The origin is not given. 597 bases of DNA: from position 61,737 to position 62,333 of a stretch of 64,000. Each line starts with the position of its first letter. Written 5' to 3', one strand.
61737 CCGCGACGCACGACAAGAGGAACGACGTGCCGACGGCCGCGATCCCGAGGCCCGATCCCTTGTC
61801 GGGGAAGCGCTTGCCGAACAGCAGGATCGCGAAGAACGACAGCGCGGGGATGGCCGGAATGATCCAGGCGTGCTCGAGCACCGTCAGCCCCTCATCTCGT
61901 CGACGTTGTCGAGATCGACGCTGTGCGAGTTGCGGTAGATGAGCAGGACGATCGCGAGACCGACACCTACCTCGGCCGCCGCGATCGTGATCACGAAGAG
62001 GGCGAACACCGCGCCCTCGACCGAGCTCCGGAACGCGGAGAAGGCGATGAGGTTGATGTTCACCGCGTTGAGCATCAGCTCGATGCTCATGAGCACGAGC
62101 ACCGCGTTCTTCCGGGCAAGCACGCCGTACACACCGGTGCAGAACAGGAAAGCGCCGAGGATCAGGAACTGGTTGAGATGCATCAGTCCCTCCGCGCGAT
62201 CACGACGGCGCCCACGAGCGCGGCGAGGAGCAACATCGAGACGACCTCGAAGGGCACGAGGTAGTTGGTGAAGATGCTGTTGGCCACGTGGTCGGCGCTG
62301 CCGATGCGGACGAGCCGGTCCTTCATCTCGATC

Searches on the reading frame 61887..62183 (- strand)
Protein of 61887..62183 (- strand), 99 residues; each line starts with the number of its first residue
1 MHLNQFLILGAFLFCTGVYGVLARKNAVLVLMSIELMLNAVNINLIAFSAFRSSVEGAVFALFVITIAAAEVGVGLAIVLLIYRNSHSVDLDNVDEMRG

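Call 31: find_encoding_contigs(protein=window:61887-62183:-, flank=6000, max_places=8)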
Protein seq(99 aa) (99 aa): 2 contigs read that carry it; 2 places shown.
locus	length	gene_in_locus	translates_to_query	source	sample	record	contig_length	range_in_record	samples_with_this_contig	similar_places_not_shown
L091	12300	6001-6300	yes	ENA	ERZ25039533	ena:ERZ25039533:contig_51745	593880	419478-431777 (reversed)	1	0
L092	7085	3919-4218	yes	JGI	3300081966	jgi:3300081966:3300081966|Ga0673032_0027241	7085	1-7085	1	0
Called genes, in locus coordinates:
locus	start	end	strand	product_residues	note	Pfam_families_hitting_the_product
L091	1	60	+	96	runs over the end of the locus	-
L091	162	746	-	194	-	PF01734:Patatin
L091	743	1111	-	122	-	PF01734:Patatin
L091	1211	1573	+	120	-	PF00507:Oxidored_q4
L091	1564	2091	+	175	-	PF01058:Oxidored_q6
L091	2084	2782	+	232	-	PF00329:Complex1_30kDa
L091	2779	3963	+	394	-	PF00346:Complex1_49kDa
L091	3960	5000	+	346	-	PF00146:NADHdh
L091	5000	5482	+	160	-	PF14697:Fer4_21 (faint), PF12797:Fer4_2 (faint), PF12837:Fer4_6 (faint), PF13237:Fer4_10 (faint), PF12838:Fer4_7, PF13187:Fer4_9 (weak), PF13484:Fer4_16 (weak), PF00037:Fer4, +1 more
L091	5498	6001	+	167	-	PF00499:Oxidored_q3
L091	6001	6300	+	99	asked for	PF00420:Oxidored_q2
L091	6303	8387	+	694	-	PF00662:Proton_antipo_N, PF00361:Proton_antipo_M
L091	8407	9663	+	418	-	PF01059:Oxidored_q5_N (weak), PF00361:Proton_antipo_M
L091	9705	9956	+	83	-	-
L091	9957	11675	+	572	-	PF00361:Proton_antipo_M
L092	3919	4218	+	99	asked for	PF00420:Oxidored_q2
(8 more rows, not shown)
